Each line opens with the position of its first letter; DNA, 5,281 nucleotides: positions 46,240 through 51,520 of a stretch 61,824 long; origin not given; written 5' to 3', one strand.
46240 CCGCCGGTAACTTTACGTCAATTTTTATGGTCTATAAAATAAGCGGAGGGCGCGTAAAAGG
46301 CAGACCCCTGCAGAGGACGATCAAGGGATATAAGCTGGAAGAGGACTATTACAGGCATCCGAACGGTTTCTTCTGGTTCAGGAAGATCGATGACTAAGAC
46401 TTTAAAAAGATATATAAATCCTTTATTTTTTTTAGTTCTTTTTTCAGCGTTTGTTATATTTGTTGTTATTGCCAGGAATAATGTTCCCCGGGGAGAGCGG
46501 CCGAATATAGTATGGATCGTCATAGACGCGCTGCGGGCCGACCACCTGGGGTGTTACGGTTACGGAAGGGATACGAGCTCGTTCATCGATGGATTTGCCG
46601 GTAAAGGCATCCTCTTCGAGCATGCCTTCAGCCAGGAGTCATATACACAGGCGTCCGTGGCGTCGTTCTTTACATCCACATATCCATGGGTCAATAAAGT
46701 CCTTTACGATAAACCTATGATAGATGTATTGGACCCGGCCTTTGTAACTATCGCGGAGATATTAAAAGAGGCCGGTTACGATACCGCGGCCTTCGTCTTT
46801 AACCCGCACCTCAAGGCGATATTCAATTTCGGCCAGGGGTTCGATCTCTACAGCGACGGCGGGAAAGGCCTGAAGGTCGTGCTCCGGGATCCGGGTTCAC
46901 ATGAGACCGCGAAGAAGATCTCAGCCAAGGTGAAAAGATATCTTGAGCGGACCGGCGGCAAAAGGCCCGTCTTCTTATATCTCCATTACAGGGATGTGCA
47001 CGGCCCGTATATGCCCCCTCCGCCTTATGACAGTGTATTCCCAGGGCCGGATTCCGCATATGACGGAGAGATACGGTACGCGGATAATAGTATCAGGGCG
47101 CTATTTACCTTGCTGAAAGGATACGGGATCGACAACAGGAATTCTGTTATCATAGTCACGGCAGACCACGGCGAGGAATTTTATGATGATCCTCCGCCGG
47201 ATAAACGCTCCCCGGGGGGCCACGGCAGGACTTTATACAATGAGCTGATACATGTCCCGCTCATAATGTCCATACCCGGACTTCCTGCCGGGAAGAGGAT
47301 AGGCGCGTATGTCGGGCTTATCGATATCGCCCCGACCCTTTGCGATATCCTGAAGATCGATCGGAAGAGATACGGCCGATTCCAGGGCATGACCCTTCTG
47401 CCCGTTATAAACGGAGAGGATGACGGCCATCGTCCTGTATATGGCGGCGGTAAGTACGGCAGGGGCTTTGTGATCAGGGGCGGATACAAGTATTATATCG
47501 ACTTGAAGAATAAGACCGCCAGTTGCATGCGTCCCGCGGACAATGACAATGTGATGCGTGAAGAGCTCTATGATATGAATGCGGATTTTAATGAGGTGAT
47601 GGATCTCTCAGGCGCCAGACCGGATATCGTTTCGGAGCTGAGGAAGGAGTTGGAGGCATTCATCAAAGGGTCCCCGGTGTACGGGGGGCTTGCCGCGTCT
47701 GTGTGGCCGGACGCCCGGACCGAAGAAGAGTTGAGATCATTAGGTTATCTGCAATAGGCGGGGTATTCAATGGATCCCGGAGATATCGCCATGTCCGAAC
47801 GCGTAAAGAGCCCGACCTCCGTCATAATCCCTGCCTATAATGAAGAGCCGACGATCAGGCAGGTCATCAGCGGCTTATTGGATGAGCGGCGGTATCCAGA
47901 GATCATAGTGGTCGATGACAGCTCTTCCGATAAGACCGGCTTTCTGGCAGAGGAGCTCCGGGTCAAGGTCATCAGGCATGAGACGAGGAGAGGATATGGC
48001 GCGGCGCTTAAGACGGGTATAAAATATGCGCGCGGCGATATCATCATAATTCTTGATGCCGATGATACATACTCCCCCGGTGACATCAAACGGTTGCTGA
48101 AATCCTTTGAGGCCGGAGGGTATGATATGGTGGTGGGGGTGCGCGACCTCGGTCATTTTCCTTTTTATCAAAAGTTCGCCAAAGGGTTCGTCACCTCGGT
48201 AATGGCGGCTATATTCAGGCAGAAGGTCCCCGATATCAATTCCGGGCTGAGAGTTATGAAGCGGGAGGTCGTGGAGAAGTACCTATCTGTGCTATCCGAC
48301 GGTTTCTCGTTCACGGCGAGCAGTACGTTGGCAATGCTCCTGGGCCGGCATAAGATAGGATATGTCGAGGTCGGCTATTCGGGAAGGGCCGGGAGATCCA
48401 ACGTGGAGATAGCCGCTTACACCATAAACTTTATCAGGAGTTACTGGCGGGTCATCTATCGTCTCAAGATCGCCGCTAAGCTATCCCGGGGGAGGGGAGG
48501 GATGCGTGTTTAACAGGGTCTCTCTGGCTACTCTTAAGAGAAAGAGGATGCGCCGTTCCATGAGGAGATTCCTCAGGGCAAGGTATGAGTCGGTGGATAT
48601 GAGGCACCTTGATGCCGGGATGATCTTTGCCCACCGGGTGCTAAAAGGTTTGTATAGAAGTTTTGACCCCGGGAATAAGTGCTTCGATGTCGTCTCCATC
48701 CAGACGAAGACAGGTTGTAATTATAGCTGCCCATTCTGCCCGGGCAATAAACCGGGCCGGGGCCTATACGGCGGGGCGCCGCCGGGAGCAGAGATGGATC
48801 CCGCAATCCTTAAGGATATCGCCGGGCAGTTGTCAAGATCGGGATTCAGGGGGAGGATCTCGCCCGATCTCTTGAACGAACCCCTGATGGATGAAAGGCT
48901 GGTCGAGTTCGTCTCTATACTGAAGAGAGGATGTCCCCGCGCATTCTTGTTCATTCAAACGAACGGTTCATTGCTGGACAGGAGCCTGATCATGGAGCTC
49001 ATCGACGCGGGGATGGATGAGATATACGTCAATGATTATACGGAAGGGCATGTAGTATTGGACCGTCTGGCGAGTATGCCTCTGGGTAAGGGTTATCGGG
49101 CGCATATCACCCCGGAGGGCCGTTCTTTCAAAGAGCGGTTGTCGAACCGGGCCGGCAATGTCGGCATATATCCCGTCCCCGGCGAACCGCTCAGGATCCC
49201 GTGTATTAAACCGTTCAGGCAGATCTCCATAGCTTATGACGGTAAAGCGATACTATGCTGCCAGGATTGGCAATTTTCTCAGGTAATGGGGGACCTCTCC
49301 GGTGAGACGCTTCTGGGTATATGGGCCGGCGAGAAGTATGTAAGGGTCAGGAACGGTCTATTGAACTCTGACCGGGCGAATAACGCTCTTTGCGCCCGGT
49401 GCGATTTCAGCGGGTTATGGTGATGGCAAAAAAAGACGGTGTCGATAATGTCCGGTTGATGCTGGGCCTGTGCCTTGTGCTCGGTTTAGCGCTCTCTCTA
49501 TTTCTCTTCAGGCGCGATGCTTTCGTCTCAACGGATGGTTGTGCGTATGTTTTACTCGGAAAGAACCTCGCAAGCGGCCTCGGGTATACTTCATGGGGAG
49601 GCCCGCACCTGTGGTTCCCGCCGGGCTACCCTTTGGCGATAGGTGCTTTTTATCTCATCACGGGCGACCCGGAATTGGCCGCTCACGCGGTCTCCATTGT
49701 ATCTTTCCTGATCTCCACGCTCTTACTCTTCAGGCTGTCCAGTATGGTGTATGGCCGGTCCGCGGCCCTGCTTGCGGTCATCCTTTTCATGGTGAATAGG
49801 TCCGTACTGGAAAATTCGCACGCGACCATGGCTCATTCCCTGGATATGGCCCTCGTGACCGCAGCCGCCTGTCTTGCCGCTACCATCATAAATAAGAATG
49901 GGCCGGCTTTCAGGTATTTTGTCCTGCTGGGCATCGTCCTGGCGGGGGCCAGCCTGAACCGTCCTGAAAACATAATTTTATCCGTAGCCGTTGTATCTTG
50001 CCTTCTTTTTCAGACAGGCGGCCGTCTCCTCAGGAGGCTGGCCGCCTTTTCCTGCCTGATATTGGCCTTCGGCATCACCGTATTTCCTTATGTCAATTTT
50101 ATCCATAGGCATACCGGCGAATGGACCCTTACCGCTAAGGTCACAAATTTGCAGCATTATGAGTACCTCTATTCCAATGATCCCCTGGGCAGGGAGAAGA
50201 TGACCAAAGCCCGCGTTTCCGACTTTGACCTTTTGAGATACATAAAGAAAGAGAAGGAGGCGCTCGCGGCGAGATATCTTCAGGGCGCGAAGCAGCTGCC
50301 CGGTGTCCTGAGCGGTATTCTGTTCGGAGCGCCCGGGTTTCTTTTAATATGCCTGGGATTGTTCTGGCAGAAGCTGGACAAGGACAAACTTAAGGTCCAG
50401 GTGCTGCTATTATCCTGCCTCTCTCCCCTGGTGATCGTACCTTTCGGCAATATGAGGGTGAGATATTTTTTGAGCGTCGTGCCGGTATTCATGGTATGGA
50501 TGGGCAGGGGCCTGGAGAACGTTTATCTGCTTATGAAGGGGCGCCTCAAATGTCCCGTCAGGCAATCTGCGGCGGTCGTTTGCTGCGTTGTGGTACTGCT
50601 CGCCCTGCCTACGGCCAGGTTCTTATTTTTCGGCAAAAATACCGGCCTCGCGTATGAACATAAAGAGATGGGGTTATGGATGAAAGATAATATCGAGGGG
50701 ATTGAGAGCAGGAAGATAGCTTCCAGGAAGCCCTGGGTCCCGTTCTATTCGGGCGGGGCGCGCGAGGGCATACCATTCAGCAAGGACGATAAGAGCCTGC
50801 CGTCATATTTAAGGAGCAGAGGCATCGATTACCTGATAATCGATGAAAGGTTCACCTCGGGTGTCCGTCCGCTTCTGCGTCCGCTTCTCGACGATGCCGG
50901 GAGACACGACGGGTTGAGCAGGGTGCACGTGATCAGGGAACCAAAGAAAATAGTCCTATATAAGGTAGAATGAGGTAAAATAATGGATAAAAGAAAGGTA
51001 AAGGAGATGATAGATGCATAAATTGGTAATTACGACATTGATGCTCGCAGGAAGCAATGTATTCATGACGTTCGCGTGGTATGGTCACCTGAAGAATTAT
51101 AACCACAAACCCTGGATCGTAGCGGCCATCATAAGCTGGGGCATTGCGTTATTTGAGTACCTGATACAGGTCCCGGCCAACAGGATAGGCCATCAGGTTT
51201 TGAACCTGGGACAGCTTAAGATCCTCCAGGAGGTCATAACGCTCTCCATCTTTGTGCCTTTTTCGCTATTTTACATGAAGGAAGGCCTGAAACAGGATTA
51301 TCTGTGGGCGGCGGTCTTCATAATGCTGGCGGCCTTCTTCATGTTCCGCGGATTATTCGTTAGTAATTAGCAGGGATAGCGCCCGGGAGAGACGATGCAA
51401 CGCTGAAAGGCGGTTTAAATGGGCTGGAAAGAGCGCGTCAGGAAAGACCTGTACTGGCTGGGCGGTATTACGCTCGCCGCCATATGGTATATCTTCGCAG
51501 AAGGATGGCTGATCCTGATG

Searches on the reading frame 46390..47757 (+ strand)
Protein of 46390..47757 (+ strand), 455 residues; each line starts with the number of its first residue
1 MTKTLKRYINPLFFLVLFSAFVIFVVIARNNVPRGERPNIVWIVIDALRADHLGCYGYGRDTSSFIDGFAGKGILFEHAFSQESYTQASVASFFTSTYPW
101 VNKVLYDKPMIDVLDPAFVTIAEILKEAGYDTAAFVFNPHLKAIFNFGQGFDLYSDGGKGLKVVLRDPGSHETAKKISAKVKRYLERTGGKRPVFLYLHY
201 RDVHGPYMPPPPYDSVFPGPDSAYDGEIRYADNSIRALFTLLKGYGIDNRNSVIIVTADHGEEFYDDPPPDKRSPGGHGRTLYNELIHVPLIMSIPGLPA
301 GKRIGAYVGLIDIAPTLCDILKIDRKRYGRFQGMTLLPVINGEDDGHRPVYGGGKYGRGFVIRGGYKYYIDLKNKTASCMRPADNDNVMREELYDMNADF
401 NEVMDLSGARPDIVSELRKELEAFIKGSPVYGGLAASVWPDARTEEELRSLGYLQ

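Call 10: search_protein_families(library=pfam, proteins=[window:46390-47757:+], max_evalue=0.0001)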
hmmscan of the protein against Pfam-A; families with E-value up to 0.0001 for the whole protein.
window:46390-47757:+ (455 aa): 2 families
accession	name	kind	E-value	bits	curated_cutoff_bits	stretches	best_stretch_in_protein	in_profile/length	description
PF00884.28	Sulfatase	-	8e-41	140.7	25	1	38-322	1-300/301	Sulfatase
PF16347.10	SGSH_C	-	6.3e-07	30.1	29.3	1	280-345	9-73/154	N-sulphoglucosamine sulphohydrolase, C-terminal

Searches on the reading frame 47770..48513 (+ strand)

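Call 10: search_protein_families(library=pfam, proteins=[window:47770-48513:+], max_evalue=0.0001)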
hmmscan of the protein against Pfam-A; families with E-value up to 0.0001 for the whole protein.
window:47770-48513:+ (247 aa): 4 families
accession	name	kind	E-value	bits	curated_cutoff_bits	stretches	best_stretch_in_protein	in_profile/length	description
PF00535.33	Glycos_transf_2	-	8.7e-39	133.6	23.3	1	17-171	1-167/168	Glycosyl transferase family 2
PF13641.12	Glyco_tranf_2_3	-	1e-10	42.5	27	1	16-175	3-157/230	Glycosyltransferase like family 2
PF10111.15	Glyco_tranf_2_2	-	1.4e-07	31.7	27.3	1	17-111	1-104/276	Glycosyltransferase like family 2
PF12804.13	NTP_transf_3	-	3.5e-05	24.5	27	1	23-135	21-132/160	MobA-like NTP transferase domain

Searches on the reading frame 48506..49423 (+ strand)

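Call 10: search_protein_families(library=pfam, proteins=[window:48506-49423:+], max_evalue=0.0001)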
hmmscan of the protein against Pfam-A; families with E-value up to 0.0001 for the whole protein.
window:48506-49423:+ (305 aa): 2 families
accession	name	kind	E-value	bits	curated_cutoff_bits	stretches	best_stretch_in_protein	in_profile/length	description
PF13186.11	SPASM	-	1.9e-11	44.5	21.5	1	233-300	1-67/67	Iron-sulfur cluster-binding domain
PF04055.27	Radical_SAM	-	2.8e-08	34.5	29.5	1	68-176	4-108/166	Radical SAM superfamily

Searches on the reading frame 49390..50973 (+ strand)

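Call 29: search_protein_families(library=pfam, proteins=[window:49390-50973:+], max_evalue=0.0001)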
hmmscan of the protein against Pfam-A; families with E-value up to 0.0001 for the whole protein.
window:49390-50973:+ (527 aa): 2 families
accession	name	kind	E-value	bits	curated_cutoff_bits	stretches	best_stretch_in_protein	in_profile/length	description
PF13231.12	PMT_2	-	3.3e-12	47.3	26.1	1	77-233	3-156/160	Dolichyl-phosphate-mannose-protein mannosyltransferase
PF03901.23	Glyco_transf_22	-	2.6e-06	27.3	23.8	1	105-229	90-216/414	Alg9-like mannosyltransferase family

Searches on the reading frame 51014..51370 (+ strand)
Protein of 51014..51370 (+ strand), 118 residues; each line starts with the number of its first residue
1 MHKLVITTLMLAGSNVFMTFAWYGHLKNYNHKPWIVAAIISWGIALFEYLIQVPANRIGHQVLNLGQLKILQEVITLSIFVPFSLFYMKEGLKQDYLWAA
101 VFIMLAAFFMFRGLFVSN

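Call 29: search_protein_families(library=pfam, proteins=[window:51014-51370:+], max_evalue=0.0001)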
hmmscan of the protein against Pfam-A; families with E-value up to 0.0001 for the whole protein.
window:51014-51370:+ (118 aa): 1 family
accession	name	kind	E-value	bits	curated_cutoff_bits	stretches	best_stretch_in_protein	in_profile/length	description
PF04342.18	DMT_6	-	4.4e-44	149.5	25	1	8-111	2-104/104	Putative member of DMT superfamily (DUF486)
